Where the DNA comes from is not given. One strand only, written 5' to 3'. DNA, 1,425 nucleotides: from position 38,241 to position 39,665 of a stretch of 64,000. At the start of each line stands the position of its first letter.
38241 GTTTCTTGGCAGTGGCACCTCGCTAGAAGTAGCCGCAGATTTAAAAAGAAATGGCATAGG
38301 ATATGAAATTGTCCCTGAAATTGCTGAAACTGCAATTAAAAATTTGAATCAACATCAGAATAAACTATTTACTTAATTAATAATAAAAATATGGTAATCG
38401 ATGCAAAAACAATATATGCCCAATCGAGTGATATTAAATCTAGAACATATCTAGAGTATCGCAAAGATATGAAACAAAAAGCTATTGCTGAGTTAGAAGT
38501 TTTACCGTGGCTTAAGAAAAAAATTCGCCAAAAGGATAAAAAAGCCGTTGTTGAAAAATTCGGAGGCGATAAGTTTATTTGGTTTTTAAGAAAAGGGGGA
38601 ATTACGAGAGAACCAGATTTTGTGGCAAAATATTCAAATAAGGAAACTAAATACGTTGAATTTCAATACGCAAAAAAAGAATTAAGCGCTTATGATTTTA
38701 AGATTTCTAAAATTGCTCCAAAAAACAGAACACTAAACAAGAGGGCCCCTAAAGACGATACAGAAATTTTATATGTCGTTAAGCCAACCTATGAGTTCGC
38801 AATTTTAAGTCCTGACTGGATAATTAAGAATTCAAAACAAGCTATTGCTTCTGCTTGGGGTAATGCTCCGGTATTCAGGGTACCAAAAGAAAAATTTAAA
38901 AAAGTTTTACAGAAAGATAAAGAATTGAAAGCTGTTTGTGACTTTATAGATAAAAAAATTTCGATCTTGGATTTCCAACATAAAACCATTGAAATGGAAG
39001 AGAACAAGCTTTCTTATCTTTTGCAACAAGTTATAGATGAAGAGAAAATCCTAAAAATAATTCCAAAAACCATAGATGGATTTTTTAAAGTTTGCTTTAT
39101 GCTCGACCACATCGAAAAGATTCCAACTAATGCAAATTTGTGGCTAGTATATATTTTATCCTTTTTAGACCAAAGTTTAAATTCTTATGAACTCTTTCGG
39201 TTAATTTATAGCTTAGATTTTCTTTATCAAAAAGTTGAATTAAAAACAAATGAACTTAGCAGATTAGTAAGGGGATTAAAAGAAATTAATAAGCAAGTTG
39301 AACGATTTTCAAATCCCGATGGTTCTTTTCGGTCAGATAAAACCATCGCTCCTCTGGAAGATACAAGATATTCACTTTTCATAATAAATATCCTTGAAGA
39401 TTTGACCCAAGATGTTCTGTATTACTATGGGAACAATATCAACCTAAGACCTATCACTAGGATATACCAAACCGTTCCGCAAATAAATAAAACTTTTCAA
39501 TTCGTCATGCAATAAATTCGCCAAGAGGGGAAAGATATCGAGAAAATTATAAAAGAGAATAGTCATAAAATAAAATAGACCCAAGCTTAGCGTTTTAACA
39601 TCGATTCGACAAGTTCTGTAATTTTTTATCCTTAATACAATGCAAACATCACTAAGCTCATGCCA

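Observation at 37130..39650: AT-rich island beside tRNA-Ala: HTH-fused beta-class DNA methyltransferase plus an unknown 374-aa partner (candidate novel R-M or defence pair)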

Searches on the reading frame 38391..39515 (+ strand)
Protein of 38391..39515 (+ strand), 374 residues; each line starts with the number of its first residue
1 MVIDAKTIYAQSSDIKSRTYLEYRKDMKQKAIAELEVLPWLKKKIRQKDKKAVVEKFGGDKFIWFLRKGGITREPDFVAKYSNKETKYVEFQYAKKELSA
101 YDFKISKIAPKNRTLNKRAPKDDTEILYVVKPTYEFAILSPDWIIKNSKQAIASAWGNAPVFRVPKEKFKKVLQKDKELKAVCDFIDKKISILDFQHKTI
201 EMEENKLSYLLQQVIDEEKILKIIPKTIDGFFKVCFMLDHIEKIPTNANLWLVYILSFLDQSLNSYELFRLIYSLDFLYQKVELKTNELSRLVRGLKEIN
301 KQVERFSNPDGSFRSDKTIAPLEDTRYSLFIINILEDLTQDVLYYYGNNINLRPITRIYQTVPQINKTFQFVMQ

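Call 4: search_protein_families(library=pfam, proteins=[window:38391-39515:+], max_evalue=1)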
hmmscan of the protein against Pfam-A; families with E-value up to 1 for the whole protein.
window:38391-39515:+ (374 aa): 2 families
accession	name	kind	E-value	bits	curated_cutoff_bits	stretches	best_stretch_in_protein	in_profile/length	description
PF17908.6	APAF1_C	-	0.026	14.9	22.8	1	239-303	19-81/135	APAF-1 helical domain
PF02686.20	GatC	-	0.038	14.6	23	0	215-234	47-66/66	Glu-tRNAGln amidotransferase C subunit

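Call 5: search_protein_families(library=ncbifam, proteins=[window:38391-39515:+], max_evalue=1)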
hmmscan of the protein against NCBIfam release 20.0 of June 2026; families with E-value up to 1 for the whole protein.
window:38391-39515:+ (374 aa): 1 family
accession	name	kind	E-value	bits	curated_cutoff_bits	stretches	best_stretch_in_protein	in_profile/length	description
NF001246.0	PRK00218.1-2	equivalog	0.081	12.6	181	1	259-310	72-125/207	high frequency lysogenization protein HflD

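Call 6: search_protein_families(library=padloc, proteins=[window:38391-39515:+], max_evalue=1)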
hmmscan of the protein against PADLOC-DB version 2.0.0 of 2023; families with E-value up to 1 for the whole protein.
window:38391-39515:+ (374 aa): 0 families

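Call 7: search_protein_families(library=phrogs, proteins=[window:38391-39515:+], max_evalue=1)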
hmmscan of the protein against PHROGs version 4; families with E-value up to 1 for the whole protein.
window:38391-39515:+ (374 aa): 4 families
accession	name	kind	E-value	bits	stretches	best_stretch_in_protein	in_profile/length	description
phrog_16539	-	unknown function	0.022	16.1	1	144-213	16-83/89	-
phrog_5315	-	unknown function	0.025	15.4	1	266-291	19-44/48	-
phrog_36332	-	unknown function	0.14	13.5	1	44-108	51-114/151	-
phrog_19774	-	unknown function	0.18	13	0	30-56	18-44/75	-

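Call 8: find_homologous_proteins(query=window:38391-39515:+, max_evalue=0.01)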
Query window:38391-39515:+ (374 aa): 593 proteins with E <= 0.01 among 4937 candidates; the best 120 are listed.
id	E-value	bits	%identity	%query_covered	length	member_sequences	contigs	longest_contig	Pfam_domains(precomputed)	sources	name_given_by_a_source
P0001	4.0e-242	821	100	100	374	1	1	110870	-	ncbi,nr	ncbi:hypothetical protein KBI33_00400 [Candidatus Shapirobacteria bacterium]|nr:hypothetical protein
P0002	1.1e-203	694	81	100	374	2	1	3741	-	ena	-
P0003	1.0e-202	691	81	100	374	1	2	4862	-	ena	-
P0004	4.5e-202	689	82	99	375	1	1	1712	-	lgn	-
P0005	1.1e-201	688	81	100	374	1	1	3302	-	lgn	-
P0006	2.4e-197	673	78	100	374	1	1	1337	-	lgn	-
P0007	1.6e-192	658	78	99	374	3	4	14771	-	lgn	-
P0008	5.4e-190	649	76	99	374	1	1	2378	-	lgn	-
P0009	2.0e-189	647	76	99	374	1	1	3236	-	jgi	-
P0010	2.2e-189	647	76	100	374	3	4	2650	-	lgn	-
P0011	2.9e-188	644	76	99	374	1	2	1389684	-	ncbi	ncbi:MAG: hypothetical protein ABIN39_05295 [candidate division WOR-3 bacterium]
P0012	4.2e-188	643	75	99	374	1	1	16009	-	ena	-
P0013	6.5e-187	639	76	99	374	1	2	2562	-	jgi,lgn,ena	-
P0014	1.7e-186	638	76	99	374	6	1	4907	-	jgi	-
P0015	7.0e-186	636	74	99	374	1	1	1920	-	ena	-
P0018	2.8e-185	634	74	99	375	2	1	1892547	-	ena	-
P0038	3.9e-171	587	68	99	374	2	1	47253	-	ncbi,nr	ncbi:MAG: hypothetical protein GDA46_03075 [Bdellovibrionales bacterium]|nr:hypothetical protein [Bd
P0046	6.4e-166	570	66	99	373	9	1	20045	-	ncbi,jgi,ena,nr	ncbi:hypothetical protein BEH94_04550 [Candidatus Altiarchaeales archaeon WOR_SM1_SCG]|nr:hypothetic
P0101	3.2e-120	420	52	100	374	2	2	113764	-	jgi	-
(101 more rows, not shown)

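Call 9: search_solved_structures(query=window:38391-39512:+, max_evalue=10)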
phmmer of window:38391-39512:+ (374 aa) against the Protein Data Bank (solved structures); distinct sequences matched with E-value up to 10: 0.

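Call 12: find_encoding_contigs(protein=P0011, flank=6000, max_places=2)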
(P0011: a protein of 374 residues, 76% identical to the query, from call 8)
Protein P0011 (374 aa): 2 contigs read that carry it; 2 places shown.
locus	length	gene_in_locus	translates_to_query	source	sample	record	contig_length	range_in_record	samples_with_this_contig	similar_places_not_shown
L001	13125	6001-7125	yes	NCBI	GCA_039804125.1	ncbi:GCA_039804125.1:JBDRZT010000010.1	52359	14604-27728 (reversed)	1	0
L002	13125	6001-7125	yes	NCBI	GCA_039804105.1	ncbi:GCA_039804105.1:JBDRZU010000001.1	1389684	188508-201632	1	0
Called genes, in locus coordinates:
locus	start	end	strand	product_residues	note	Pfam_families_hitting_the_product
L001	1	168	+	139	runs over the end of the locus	PF02367:TsaE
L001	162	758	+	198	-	-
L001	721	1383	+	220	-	PF00535:Glycos_transf_2, PF10111:Glyco_tranf_2_2 (weak)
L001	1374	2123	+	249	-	PF01975:SurE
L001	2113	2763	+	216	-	PF01135:PCMT, PF13847:Methyltransf_31 (weak)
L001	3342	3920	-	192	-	PF07508:Recombinase, PF13408:Zn_ribbon_recom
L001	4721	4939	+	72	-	PF13560:HTH_31 (weak), PF12844:HTH_19, PF01381:HTH_3, PF13443:HTH_26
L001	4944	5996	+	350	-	PF12728:HTH_17 (weak), PF01555:N6_N4_Mtase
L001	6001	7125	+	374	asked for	-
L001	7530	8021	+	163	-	PF08937:ThsB_TIR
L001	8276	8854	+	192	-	-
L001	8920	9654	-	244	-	PF02633:Creatininase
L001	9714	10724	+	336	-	PF02646:RmuC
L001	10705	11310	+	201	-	-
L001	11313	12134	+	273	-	PF00892:EamA (weak)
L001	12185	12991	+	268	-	PF02540:NAD_synthase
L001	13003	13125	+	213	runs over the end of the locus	PF00027:cNMP_binding, PF13545:HTH_Crp_2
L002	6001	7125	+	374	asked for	-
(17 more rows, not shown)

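Call 13: find_encoding_contigs(protein=P0046, flank=6000, max_places=2)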
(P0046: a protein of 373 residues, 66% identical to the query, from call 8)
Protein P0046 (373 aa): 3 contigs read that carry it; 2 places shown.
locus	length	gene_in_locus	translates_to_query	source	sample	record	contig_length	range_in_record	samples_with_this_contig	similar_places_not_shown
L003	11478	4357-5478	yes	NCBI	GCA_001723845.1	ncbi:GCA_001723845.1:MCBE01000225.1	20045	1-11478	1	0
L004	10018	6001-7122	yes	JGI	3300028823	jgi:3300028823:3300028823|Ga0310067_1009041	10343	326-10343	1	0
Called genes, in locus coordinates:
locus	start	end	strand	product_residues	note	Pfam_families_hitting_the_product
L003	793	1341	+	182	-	PF00406:ADK, PF13207:AAA_17, PF13238:AAA_18, PF13671:AAA_33 (weak), PF02223:Thymidylate_kin (faint)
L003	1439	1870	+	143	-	PF01956:EMC3_TMCO1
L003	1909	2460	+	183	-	PF01199:Ribosomal_L34e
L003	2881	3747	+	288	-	PF01555:N6_N4_Mtase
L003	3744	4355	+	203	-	-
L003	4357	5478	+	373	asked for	-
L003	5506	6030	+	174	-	PF00406:ADK (weak), PF13189:Cytidylate_kin2, PF13207:AAA_17, PF13238:AAA_18, PF02224:Cytidylate_kin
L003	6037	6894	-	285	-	PF00535:Glycos_transf_2, PF13641:Glyco_tranf_2_3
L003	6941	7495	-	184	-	PF01092:Ribosomal_S6e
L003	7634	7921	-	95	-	-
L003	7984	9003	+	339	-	-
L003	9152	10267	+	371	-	PF25213:HVO_A0261_N (faint), PF08350:FilR1_middle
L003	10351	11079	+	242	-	-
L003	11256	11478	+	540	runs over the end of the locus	PF00654:Voltage_CLC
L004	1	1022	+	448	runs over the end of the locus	?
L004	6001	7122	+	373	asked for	-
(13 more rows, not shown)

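Call 22: find_encoding_contigs(protein=P0018, flank=5000, max_places=1)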
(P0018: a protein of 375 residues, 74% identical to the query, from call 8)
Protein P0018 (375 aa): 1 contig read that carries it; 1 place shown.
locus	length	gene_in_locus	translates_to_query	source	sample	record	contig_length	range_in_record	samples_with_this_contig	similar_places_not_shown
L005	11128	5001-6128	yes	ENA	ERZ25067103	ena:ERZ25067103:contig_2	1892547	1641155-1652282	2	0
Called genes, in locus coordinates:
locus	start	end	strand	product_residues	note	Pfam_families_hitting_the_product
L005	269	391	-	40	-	-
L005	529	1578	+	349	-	PF03951:Gln-synt_N, PF00120:Gln-synt_C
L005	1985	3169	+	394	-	PF00009:GTP_EFTU, PF03144:GTP_EFTU_D2, PF03143:GTP_EFTU_D3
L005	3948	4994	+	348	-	PF12728:HTH_17 (faint), PF01555:N6_N4_Mtase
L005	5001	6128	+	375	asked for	-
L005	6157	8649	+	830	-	PF13289:SIR2_2, PF25199:nSTAND_NTPase5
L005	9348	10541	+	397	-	PF13384:HTH_23, PF13518:HTH_28, PF13551:HTH_29 (weak), PF13565:HTH_32, PF00665:rve, PF13683:rve_3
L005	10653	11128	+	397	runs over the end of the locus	PF13384:HTH_23, PF13518:HTH_28, PF13551:HTH_29 (weak), PF13565:HTH_32, PF00665:rve, PF13683:rve_3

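Call 23: find_encoding_contigs(protein=P0038, flank=5000, max_places=1)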
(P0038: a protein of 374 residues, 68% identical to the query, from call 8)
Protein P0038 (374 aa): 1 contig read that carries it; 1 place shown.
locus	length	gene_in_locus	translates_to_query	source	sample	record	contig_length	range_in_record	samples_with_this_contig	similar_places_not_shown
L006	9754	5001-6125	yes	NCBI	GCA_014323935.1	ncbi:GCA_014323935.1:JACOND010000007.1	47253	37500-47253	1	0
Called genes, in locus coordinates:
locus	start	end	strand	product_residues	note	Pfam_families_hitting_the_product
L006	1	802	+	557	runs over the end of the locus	-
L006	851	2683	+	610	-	PF13522:GATase_6, PF13537:GATase_7, PF00733:Asn_synthase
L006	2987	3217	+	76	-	PF13614:AAA_31, PF01656:CbiA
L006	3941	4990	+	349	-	PF12728:HTH_17 (weak), PF01555:N6_N4_Mtase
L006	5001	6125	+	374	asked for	-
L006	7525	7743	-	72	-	-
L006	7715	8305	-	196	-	-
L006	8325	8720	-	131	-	-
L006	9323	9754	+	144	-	PF14487:DarT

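Call 24: find_encoding_contigs(protein=P0101, flank=5000, max_places=2)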
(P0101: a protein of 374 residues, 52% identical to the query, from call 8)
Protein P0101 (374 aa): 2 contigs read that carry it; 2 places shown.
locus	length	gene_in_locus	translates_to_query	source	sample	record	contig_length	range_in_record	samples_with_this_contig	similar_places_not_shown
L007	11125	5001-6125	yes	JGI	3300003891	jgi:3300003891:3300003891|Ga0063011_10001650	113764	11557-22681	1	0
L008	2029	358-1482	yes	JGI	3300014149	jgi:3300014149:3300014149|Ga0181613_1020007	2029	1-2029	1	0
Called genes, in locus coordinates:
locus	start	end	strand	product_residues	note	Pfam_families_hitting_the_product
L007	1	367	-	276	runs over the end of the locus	-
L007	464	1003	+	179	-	PF02834:LigT_PEase (weak), PF10469:AKAP7_NLS, PF13563:2_5_RNA_ligase2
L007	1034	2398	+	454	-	PF01909:NTP_transf_2, PF09249:tRNA_NucTransf2, PF21133:CAA_C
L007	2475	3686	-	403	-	PF00665:rve (faint), PF13610:DDE_Tnp_IS240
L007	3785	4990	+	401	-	PF12728:HTH_17 (weak), PF01555:N6_N4_Mtase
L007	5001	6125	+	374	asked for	-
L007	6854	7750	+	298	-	-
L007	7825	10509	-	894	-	PF01411:tRNA-synt_2c, PF07973:tRNA_SAD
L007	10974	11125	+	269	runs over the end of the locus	-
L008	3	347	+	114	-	?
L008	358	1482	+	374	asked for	-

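Call 25: predict_structure(alignment_id=A1)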
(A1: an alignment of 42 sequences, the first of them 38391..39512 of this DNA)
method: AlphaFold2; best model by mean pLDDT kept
length: 374 residues; sequences in the alignment: 42
mean_pLDDT: 85.8   pTM: 0.85
mean pLDDT of the five models: 85.8, 85.5, 85.4, 84.9, 84.3
residues with pLDDT >= 90: 208; 70-90: 124; 50-70: 21; < 50: 21
segments of 3 or more residues with pLDDT < 50: 1-17, 68-70
pLDDT, mean of each block of 10 residues (from residue 1): 31 45 78 93 94 83 52 80 93 89 88 82 92 94 95 80 94 95 95 93 86 72 87 88 85 93 95 91 88 95 95 94 97 92 82 89 95 95
secondary structure, 60 per line:
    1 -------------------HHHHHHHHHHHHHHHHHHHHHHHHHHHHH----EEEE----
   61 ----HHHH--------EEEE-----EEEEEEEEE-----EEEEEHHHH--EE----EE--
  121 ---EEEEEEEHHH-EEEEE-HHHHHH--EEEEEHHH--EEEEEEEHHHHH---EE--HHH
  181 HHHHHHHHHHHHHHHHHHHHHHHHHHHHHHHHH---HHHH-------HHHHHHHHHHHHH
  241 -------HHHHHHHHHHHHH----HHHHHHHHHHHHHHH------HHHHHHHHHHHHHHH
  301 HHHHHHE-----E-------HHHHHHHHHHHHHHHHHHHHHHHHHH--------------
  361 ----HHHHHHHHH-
elements in order: H20-48 E53-56 H65-68 E77-80 E86-94 E100-104 H105-108 E124-130 E135-139 H141-146 E149-153 E159-165 H166-170 H178-213 H217-220 H228-240 H248-260 H265-279 H286-306 H321-346 H365-373

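Call 28: fold_search(model_id=the predicted structure, library=pdb)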
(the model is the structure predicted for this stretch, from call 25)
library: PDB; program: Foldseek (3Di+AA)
matches with E <= 10: 286; with E <= 0.001: 0
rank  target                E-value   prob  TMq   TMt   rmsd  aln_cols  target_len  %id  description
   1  1ob8_B                1.8e-01  0.72  0.14  0.34   7.4       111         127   16  Holliday Junction Resolving Enzyme (released 2004-10-15)
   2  1ob9                  2.5e-01  0.63  0.13  0.35   7.4       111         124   16  Holliday Junction Resolving Enzyme (released 2004-10-15)
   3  1ob8_A                2.6e-01  0.63  0.13  0.36   7.4       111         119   16  Holliday Junction Resolving Enzyme (released 2004-10-15)
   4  7t0c_B                2.7e-01  0.96  0.23  0.18   5.9       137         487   14  Cryptococcus neoformans protein farnesyltransferase in complex with FPP and inhibitor 2e (released 2022-11-09)
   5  3q79_B                3.5e-01  0.94  0.23  0.18   6.0       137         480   14  Cryptococcus neoformans protein farnesyltransferase in complex with farnesyl-DDPTASACNIQ product (released 2011-08-03)
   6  6zfp                  3.5e-01  0.44  0.20  0.03  14.0       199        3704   14  Cryo-EM structure of DNA-PKcs (State 2) (released 2020-10-21)
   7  3q75_B                4.0e-01  0.89  0.23  0.19   7.9       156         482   13  Cryptococcus neoformans protein farnesyltransferase in complex with FPT-II and TKCVVM peptide (released 2011-08-03)
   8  3q73_B                4.7e-01  0.91  0.23  0.18   6.0       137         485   14  Cryptococcus neoformans protein farnesyltransferase, apo enzyme (released 2011-08-03)
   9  6rmt_B                4.7e-01  0.47  0.20  0.24  12.5       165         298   12  Crystal structure of disulphide-linked human C3d dimer (released 2020-11-18)
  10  7t0b_B                4.9e-01  0.91  0.23  0.18   5.9       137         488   14  Cryptococcus neoformans protein farnesyltransferase in complex with FPP and inhibitor 2g (released 2022-11-09)
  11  7bag_B                4.9e-01  0.35  0.19  0.09  13.4       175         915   12  C3b in complex with CP40 (released 2022-01-12)
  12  9im6_A                5.7e-01  0.25  0.20  0.08  20.2       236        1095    8  Structure of influenza A virus RNA polymerase PB1 and nuclear import host factor RanBP5 complex (released 2024-11-27)
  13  3q78_B                6.3e-01  0.87  0.23  0.18   6.0       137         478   14  Cryptococcus neoformans protein farnesyltransferase in complex with FSPP and DDPTASACNIQ peptide (released 2011-08-03)
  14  3sfy_B                6.3e-01  0.80  0.23  0.18   8.0       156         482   13  Cryptococcus neoformans protein farnesyltransferase in complex with FPT-II and ethylenediamine inhibitor 2 (released 2011-08-03)
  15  8pv4_CV               7.3e-01  0.25  0.20  0.15  13.3       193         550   12  Chaetomium thermophilum pre-60S State 2 - pre-5S rotation with Rix1 complex - composite structure (released 2023-11-15)
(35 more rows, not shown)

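Call 29: search_protein_representatives(alignment_id=A1)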
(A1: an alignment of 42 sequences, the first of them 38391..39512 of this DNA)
Query: 42 sequences, 375 profile positions. Proteins with E-value up to 0.001 (for the whole library): 155; up to 1e-10: 116; up to 1e-30: 65. The best 150 are listed.
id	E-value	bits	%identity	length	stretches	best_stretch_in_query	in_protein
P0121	8.4e-148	508.7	-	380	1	1-374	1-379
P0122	1.9e-121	422.0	-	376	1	3-368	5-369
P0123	6.3e-119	413.7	-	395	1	1-373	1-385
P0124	4.4e-118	410.9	-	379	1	2-366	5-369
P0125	2.3e-112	392.1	-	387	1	3-373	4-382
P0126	3.5e-106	371.7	-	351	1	27-372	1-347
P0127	1.4e-105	369.7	-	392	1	1-374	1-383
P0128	2.4e-103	362.4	-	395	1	4-371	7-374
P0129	1.4e-99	350.0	-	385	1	2-366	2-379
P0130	2.9e-98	345.7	-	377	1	3-374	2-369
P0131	4.4e-97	341.8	-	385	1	3-373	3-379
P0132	1.5e-95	336.8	-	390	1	8-365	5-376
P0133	4.0e-95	335.3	-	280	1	95-373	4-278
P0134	4.3e-91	322.1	-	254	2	1-148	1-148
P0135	5.3e-90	318.5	-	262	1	117-374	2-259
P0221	1.4e-13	66.9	-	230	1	18-169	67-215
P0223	8.2e-13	64.4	-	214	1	18-178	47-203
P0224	8.7e-13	64.3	-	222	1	37-169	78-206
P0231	1.1e-11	60.7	-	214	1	32-170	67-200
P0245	1.5e-08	50.4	-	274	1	38-170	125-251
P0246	2.6e-08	49.6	-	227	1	18-172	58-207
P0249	4.0e-08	49.0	-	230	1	18-170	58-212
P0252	9.0e-08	47.8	-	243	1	19-171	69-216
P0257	2.8e-07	46.2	-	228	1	31-172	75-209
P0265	5.8e-06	41.9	-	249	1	18-172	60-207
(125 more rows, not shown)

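Call 31: search_protein_families(library=pfam, proteins=[P0221, P0223, P0224, P0231, P0245, P0246, P0249, P0252, P0257, P0265], max_evalue=0.1)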
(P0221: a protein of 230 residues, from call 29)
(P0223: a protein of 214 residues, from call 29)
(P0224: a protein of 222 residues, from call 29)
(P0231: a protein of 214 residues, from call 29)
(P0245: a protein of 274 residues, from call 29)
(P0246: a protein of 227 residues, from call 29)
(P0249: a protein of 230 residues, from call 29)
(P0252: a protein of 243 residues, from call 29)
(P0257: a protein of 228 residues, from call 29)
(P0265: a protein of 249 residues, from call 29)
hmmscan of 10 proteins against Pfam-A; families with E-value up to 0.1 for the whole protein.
P0221 (230 aa): 0 families

P0223 (214 aa): 0 families

P0224 (222 aa): 0 families

P0231 (214 aa): 1 family
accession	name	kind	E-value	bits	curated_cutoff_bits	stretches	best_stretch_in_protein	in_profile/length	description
PF18448.7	CBM46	-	0.054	14.2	26.5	1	107-144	61-98/105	Carbohydrate binding domain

P0245 (274 aa): 0 families

P0246 (227 aa): 0 families

P0249 (230 aa): 4 families
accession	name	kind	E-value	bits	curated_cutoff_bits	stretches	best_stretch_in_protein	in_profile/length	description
PF04264.18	YceI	-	0.0068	17.2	23.7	1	89-161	70-126/150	YceI-like domain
PF20874.2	Relaxase_M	-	0.05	14.2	27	0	136-189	19-72/86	Relaxase central domain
PF03148.19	Tektin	-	0.086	12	34.3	0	27-76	76-125/383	Tektin family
PF19531.4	DUF6058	-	0.094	13.4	25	0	25-69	81-123/126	Family of unknown function (DUF6058)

P0252 (243 aa): 0 families

P0257 (228 aa): 0 families

P0265 (249 aa): 0 families
